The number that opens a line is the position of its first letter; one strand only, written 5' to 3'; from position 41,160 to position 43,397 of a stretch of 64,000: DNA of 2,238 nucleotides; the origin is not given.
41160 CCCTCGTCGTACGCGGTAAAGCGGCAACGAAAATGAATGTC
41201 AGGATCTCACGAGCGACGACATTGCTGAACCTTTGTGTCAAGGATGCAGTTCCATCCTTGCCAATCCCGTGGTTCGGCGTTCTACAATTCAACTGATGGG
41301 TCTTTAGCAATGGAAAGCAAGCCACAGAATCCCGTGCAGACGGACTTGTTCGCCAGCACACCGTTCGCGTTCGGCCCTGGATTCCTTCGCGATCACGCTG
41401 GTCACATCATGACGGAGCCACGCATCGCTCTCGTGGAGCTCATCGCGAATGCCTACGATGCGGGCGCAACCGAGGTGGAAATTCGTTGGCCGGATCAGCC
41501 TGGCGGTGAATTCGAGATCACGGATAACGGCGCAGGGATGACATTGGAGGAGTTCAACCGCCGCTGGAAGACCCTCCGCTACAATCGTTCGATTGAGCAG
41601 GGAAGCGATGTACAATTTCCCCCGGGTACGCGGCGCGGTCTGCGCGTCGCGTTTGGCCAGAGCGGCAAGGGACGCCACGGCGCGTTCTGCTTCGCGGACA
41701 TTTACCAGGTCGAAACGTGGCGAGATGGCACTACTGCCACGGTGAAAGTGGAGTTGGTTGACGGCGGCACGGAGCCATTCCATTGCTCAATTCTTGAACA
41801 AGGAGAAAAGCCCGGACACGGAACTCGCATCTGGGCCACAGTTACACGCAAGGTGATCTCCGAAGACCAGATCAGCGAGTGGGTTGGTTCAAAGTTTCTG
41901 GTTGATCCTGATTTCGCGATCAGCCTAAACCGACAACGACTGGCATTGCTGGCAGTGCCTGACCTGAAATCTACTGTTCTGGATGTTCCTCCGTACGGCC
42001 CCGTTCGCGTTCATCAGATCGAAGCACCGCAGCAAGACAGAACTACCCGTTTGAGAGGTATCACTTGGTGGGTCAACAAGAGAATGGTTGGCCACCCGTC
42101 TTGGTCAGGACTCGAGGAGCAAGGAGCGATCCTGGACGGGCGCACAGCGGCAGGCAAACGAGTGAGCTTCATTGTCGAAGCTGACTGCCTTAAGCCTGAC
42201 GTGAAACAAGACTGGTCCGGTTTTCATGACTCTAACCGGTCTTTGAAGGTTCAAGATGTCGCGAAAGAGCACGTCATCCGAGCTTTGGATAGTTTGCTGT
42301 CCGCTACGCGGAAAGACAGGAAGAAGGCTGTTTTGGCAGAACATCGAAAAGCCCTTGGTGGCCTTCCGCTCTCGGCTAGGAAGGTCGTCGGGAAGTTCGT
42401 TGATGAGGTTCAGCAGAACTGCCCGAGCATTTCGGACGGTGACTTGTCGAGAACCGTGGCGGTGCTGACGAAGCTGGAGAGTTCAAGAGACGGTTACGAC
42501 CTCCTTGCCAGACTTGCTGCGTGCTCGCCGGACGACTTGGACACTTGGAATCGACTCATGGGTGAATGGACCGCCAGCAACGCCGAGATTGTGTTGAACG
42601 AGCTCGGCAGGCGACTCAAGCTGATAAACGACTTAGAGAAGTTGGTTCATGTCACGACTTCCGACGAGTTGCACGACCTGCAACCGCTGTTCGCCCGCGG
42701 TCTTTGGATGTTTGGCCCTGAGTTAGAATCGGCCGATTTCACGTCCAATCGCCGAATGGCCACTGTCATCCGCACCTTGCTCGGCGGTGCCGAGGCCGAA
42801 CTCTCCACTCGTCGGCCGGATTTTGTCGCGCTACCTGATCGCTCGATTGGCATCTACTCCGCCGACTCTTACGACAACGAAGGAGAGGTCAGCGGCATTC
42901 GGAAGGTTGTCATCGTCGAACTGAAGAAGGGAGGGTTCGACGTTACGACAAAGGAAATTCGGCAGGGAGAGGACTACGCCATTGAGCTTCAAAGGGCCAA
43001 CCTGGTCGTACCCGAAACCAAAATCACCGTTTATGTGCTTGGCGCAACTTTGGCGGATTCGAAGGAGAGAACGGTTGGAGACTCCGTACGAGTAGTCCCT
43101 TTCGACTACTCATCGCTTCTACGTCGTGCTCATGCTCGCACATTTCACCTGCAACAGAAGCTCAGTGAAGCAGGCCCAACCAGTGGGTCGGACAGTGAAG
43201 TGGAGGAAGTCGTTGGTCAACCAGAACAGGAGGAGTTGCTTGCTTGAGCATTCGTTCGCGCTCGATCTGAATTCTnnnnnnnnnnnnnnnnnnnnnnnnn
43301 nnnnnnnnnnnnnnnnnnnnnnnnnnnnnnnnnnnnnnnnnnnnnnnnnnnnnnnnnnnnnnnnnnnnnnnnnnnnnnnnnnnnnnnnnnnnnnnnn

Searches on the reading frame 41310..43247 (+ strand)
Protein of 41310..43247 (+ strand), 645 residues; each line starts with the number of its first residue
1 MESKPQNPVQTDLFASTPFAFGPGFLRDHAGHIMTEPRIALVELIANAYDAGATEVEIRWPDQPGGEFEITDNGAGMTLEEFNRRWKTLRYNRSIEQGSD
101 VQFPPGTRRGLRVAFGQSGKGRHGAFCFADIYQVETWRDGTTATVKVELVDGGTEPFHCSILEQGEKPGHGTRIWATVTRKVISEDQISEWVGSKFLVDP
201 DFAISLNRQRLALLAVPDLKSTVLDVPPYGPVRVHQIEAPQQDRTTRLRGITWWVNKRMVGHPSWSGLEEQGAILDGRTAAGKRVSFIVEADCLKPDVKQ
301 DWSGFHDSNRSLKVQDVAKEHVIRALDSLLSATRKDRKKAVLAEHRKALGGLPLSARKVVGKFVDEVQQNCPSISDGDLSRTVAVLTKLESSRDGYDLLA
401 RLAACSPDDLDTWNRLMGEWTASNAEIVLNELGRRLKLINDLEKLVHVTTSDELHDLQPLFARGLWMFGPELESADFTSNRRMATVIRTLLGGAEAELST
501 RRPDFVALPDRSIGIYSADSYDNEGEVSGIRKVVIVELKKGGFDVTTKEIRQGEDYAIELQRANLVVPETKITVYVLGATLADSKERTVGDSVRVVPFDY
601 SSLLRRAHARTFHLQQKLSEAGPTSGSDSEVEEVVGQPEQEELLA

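Call 3: search_protein_families(library=pfam, proteins=[window:41310-43247:+], max_evalue=0.1)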
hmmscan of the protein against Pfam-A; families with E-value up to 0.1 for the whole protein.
window:41310-43247:+ (645 aa): 3 families
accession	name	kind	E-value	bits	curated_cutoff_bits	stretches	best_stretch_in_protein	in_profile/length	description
PF13589.12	HATPase_c_3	-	5.6e-14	52.8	25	1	37-148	3-104/137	Histidine kinase-, DNA gyrase B-, and HSP90-like ATPase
PF02518.31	HATPase_c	-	4.4e-05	24.3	26.4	1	39-148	8-108/111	Histidine kinase-, DNA gyrase B-, and HSP90-like ATPase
PF02912.23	Phe_tRNA-synt_N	-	0.019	15.3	22.3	1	338-370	16-48/69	Aminoacyl tRNA synthetase class II, N-terminal domain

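Call 4: search_protein_families(library=padloc, proteins=[window:41310-43247:+], max_evalue=0.1)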
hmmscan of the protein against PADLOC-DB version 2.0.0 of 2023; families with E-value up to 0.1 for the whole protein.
window:41310-43247:+ (645 aa): 4 families
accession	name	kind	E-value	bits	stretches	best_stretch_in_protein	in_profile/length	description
PDLC03419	REase_II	-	2.3e-13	47.4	1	39-143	27-126/695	Type II restriction enzyme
PDLC03968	TmtA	-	5.7e-06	22.3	1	27-81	65-118/1486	-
PDLC03485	REase_II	-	2.8e-05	20.8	1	42-142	31-120/611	Type II restriction enzyme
PDLC00889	JAB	-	0.022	12.3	1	255-313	27-85/168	JAB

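Call 5: search_protein_families(library=ncbifam, proteins=[window:41310-43247:+], max_evalue=0.1)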
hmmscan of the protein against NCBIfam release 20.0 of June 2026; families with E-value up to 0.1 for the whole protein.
window:41310-43247:+ (645 aa): 10 families
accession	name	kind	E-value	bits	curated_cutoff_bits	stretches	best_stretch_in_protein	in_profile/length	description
NF050001.1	restrict_BbrUII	equivalog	1.4e-19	70.2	550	1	41-149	25-130/659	BbrUII/HgiDII family restriction enzyme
TIGR00585.2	mutl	equivalog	4.6e-07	29.1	180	1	30-83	14-67/555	DNA mismatch repair endonuclease MutL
NF000953.0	PRK00095.2-4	equivalog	7.9e-06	25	693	1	30-82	16-68/611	DNA mismatch repair endonuclease MutL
NF000951.0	PRK00095.2-1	equivalog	0.00018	20.3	391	1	30-84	18-71/559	DNA mismatch repair endonuclease MutL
NF000949.0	PRK00095.1-2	equivalog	0.0004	19.5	750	1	30-82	20-72/634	DNA mismatch repair endonuclease MutL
NF047352.1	P_loop_sacsin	domain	0.00047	20.6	50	1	41-83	4-43/80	sacsin N-terminal ATP-binding-like domain-containing protein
NF000950.0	PRK00095.1-3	equivalog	0.0013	17.2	756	1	30-84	17-71/641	DNA mismatch repair endonuclease MutL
NF000954.0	PRK00095.2-5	equivalog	0.0022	16.5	937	1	31-82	21-72/588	DNA mismatch repair endonuclease MutL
NF000948.0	PRK00095.1-1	equivalog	0.01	14.8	701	1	30-82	16-68/625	DNA mismatch repair endonuclease MutL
NF000952.0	PRK00095.2-2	subfamily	0.018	13.5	840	1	30-82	16-68/623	DNA mismatch repair endonuclease MutL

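Call 7: find_homologous_proteins(query=window:41310-43247:+)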
Query window:41310-43247:+ (645 aa): 628 proteins with E <= 0.001 among 8000 candidates; the best 120 are listed.
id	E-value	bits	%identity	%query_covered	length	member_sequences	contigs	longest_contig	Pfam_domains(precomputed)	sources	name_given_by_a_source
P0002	0.0e+0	1329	90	100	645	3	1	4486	PF13589.13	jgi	jgi:Histidine kinase-, DNA gyrase B-, and HSP90-like ATPase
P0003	0.0e+0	1316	89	100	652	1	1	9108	PF13589.13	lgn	-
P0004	0.0e+0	1230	84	100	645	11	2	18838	PF13589.13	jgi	jgi:hypothetical protein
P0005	0.0e+0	1203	81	100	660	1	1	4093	PF13589.13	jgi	jgi:Histidine kinase-, DNA gyrase B-, and HSP90-like ATPase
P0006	0.0e+0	1127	75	99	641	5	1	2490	PF13589.13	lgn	-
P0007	0.0e+0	1107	74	99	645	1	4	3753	PF13589.13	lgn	-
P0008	1.5e-289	980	65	99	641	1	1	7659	PF13589.13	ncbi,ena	-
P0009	3.8e-281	952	65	98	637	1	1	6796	PF13589.13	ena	-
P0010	1.1e-277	941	64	99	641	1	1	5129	PF13589.13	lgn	-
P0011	1.6e-277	940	65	98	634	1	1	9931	PF13589.13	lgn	-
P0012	4.2e-271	919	63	98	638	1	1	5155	PF13589.13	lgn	-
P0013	5.6e-262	889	62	97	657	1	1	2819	PF13589.13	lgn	-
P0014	1.3e-259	881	60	98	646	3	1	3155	PF13589.13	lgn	-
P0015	2.2e-259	880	60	98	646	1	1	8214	PF13589.13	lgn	-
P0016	2.5e-259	880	61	97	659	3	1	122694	PF13589.13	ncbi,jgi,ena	jgi:hypothetical protein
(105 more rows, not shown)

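Call 8: find_encoding_contigs(protein=P0004, flank=8000, max_places=3)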
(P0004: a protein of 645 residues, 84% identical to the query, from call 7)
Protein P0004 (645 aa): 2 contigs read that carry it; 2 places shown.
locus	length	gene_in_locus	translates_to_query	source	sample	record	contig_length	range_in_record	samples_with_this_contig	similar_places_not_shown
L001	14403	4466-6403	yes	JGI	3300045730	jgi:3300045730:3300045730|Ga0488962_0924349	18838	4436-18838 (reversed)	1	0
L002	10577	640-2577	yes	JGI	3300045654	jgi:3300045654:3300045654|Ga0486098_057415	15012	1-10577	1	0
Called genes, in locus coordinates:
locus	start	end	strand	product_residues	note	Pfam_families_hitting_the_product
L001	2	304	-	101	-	?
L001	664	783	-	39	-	-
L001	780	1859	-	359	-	PF10412:TrwB_AAD_bind, PF02534:T4SS-DNA_transf (weak), PF12696:TraG-D_C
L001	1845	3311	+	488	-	PF03130:HEAT_PBS (faint), PF13646:HEAT_2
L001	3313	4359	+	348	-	PF01555:N6_N4_Mtase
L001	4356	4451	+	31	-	-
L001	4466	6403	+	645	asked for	PF13589:HATPase_c_3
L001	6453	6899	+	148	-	PF04542:Sigma70_r2 (weak)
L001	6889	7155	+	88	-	-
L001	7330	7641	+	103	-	PF09140:MipZ (weak), PF10609:ParA, PF13614:AAA_31, PF01656:CbiA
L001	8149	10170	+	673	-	PF13432:TPR_16, PF00515:TPR_1, PF13414:TPR_11, PF23914:TPR_CcmH_CycH, PF14559:TPR_19, PF13414:TPR_11, PF00515:TPR_1, PF07719:TPR_2, +30 more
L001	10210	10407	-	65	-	PF19451:DUF5989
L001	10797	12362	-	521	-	PF00478:IMPDH, PF00571:CBS (faint)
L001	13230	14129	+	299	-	PF07963:N_methyl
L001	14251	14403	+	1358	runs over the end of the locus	PF13385:Laminin_G_3, PF13385:Laminin_G_3, PF13927:Ig_3 (weak), PF13927:Ig_3 (weak), PF13385:Laminin_G_3, PF07679:I-set (weak), PF13385:Laminin_G_3, PF07953:Toxin_R_bind_N (weak), +3 more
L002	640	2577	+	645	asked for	PF13589:HATPase_c_3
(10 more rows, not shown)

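Call 9: find_encoding_contigs(protein=P0003, flank=8000, max_places=3)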
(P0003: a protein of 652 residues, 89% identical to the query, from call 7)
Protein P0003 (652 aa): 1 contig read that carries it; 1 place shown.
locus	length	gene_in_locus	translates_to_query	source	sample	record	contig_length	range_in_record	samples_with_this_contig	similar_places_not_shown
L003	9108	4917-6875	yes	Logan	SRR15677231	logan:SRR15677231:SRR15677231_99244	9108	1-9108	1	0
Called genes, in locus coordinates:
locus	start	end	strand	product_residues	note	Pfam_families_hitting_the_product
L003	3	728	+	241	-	?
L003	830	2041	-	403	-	PF07690:MFS_1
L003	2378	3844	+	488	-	PF03130:HEAT_PBS (faint), PF13646:HEAT_2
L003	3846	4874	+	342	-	PF01555:N6_N4_Mtase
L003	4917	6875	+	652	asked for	PF13589:HATPase_c_3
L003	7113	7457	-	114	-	PF00582:Usp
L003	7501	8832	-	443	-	PF00083:Sugar_tr (weak), PF07690:MFS_1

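Call 12: find_related_loci(query=A1, collection=genome_contigs, flank=8000)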
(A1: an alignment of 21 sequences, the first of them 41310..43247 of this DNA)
Query A1 (645 aa) in genome_contigs; peptide patterns used: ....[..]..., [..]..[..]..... (x = any residue, [..] = any of these).
256 stretches matched a pattern; 111 encode a relative of the query (tblastn E <= 1e-3); the best 80 are kept; 78 distinct loci.
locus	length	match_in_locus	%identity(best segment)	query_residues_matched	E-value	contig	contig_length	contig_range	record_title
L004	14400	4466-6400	84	1-645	0e+0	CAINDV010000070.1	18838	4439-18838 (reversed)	MAG: uncultured Verrucomicrobia bacterium isolate Loclat_bin-20771 genome assembly, contig: bin-20771:0070/1379, whole g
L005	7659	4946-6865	65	4-644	0e+0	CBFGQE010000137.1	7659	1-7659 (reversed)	MAG TPA_asm: uncultured bacterium isolate SRR14536361_metabat2_54 genome assembly, contig: ERZ27321110.5292, whole genom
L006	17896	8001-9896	59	10-638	0e+0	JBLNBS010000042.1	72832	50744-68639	MAG: Patescibacteria group bacterium isolate MAG145 PRJNA950955_bin7_renamed_41, whole genome shotgun sequence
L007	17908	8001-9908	65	9-643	0e+0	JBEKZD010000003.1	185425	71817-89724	MAG: Verrucomicrobiia bacterium isolate SPRUCE 690 SPRUCE_690_3, whole genome shotgun sequence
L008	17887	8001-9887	59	13-640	0e+0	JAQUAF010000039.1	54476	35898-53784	MAG: Verrucomicrobiia bacterium isolate STC_78 NODE_1216_length_54476_cov_9.952179_Sandtown_C, whole genome shotgun sequ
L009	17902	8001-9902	59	13-639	0e+0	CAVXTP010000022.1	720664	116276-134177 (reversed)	MAG: uncultured Acidobacteriota bacterium isolate MFD05942.bin.1.319 genome assembly, contig: contig_8654, whole genome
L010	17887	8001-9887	57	13-638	0e+0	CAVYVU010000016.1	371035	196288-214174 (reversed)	MAG: uncultured Thermoleophilia bacterium isolate MFD01299.bin.2.213 genome assembly, contig: contig_61381, whole genome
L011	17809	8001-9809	58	21-621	0e+0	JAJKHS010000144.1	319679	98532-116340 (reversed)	MAG: Thermoanaerobaculum sp. isolate b48_HoplandSoilSeptJan k101_7528832, whole genome shotgun sequence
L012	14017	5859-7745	60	12-638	0e+0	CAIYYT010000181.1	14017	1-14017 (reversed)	uncultured bacterium isolate AlinenSedimentsCore2_bin-0496 genome assembly, contig: bin-0496:181/266, whole genome shotg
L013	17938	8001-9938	53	3-645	0e+0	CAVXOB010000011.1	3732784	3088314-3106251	MAG: uncultured Planctomycetota bacterium isolate MFD01721.bin.1.88 genome assembly, contig: contig_8791, whole genome s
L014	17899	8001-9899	53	13-644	0e+0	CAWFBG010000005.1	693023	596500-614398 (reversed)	MAG: uncultured Planctomycetaceae bacterium isolate MFD09286.bin.1.1 genome assembly, contig: contig_17774, whole genome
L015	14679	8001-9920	53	10-645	0e+0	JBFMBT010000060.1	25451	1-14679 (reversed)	MAG: Verrucomicrobiota bacterium isolate MAG171 MAG171_60, whole genome shotgun sequence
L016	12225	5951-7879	53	2-644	0e+0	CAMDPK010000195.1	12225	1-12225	MAG: Candidatus Kuenenia stuttgartiensis isolate TH-11nov19-81 genome assembly, contig: TH-11nov19-C13007, whole genome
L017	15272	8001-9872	53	21-643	0e+0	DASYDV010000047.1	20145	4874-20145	MAG TPA_asm: Candidatus Udaeobacter sp. isolate SMAG_U4968 k141_652072, whole genome shotgun sequence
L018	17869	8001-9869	54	25-644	0e+0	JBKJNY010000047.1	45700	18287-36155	MAG: Pirellulaceae bacterium isolate ant_bin.39 S1Ck117_4225448_flag_1_multi_26.9886_len_45700, whole genome shotgun seq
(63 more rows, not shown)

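Call 29: search_protein_families(library=pfam, alignment_id=A2, max_evalue=0.00001)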
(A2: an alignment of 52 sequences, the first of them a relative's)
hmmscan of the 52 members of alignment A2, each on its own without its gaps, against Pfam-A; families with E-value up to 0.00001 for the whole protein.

A. member 1, L001:3313-4359:+ (348 aa): 1 family
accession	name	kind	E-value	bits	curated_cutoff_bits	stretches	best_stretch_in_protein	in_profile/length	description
PF01555.25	N6_N4_Mtase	-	8e-39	134.3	26.7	1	34-289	1-218/221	DNA methylase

B. families by the number of members that match (of 52 scanned): 47 families (the first 25 are shown)
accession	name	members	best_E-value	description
PF07669.17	Eco57I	6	3.1e-37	Eco57I restriction-modification methylase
PF12950.13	TaqI_C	5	2.6e-21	TaqI-like C-terminal specificity domain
PF23653.1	DUF7149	4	1.3e-104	Domain of unknown function (DUF7149)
PF25120.1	DUF7814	4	7.6e-101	Domain of unknown function (DUF7814)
PF04851.21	ResIII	4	4.1e-23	Type III restriction enzyme, res subunit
PF20473.4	MmeI_Mtase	4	1.1e-11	MmeI, DNA-methyltransferase domain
PF02384.22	N6_Mtase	3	1.2e-64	N-6 DNA Methylase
PF00154.27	RecA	2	2.4e-139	recA bacterial DNA recombination protein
PF18766.7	SWI2_SNF2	2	2.8e-74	SWI2/SNF2 ATPase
PF01555.25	N6_N4_Mtase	2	4.3e-54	DNA methylase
PF21096.2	RecA_C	2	2.2e-24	RecA C-terminal domain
PF08423.17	Rad51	2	9.8e-11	Rad51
PF06745.19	ATPase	2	2.8e-07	KaiC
PF12697.13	Abhydrolase_6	2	1.3e-06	Alpha/beta hydrolase family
PF13603.12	tRNA-synt_1_2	1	8.6e-72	Leucyl-tRNA synthetase, editing domain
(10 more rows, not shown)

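Call 30: search_protein_families(library=pfam, alignment_id=A3, max_evalue=0.00001)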
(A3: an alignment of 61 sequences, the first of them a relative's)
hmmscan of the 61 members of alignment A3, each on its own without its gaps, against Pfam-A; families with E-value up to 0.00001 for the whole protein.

A. member 1, L005:6895-7551:- (218 aa): 0 families

B. families by the number of members that match (of 61 scanned): 48 families (the first 25 are shown)
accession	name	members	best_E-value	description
PF04851.21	ResIII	4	1.8e-38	Type III restriction enzyme, res subunit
PF00176.29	SNF2-rel_dom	4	1.4e-12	SNF2-related domain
PF00271.37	Helicase_C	3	1.1e-17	Helicase conserved C-terminal domain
PF00589.27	Phage_integrase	2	3.6e-32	Phage integrase family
PF02384.22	N6_Mtase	1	1.1e-107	N-6 DNA Methylase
PF13310.11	Virulence_RhuM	1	2.1e-104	Virulence protein RhuM family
PF08902.16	DUF1848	1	1.1e-87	Domain of unknown function (DUF1848)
PF00106.31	adh_short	1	1.4e-56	short chain dehydrogenase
PF14487.12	DarT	1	1.7e-49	ssDNA thymidine ADP-ribosyltransferase, DarT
PF13561.12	adh_short_C2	1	9.5e-44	Enoyl-(Acyl carrier protein) reductase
PF08463.15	EcoEI_R_C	1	7.9e-39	EcoEI R protein C-terminal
PF10592.14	AIPR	1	1.7e-33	AIPR protein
PF00692.24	dUTPase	1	8.1e-32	dUTPase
PF00239.26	Resolvase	1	2.8e-27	Resolvase, N terminal domain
PF13356.12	Arm-DNA-bind_3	1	1.3e-26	Arm DNA-binding domain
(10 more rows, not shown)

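Call 33: search_solved_structures(query=A1, max_evalue=0.01)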
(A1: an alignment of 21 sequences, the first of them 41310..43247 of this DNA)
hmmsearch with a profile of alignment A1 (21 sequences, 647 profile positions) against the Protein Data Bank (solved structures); distinct sequences matched with E-value up to 0.01: 50.
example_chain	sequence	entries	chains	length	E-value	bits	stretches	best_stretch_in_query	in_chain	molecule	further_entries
1ea6_A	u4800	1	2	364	3.8e-06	28.7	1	28-81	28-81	PMS1 PROTEIN HOMOLOG 2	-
7rcb_A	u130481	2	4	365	3.8e-06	28.7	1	28-81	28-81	Mismatch repair endonuclease PMS2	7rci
1h7s_A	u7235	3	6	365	3.8e-06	28.7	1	28-81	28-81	PMS1 PROTEIN HOMOLOG 2 | MISMATCH REPAIR ENDONUCLEASE PMS2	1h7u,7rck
9s89_A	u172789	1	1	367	3.9e-06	28.7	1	28-81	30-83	Mismatch repair endonuclease PMS2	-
6mfq_A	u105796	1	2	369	3.9e-06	28.7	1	28-81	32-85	Mismatch repair endonuclease PMS2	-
5in9_A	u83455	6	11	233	1e-05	27.3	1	36-189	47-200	Endoplasmin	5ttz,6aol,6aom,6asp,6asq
1tbw_A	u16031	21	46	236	1.1e-05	27.2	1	36-189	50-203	Endoplasmin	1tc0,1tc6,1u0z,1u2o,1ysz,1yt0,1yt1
1qy8_A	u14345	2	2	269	1.2e-05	27.1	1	36-190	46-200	Endoplasmin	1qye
1yt2_A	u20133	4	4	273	1.2e-05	27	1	36-190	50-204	Endoplasmin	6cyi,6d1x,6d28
7aib_C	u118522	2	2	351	1.4e-05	26.8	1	27-80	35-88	DNA mismatch repair protein MutL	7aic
5akb_C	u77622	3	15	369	1.5e-05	26.7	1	27-80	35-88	DNA MISMATCH REPAIR PROTEIN MUTL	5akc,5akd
3h4l_A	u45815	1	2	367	2e-05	26.3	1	28-80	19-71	DNA mismatch repair protein PMS1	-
2esa_A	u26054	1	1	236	2e-05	26.3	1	36-189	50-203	Endoplasmin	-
1b62_A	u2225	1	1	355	2.2e-05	26.2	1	27-80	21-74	PROTEIN (MUTL)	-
1b63_A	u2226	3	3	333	2.2e-05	26.2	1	28-80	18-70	MUTL | DNA mismatch repair protein mutL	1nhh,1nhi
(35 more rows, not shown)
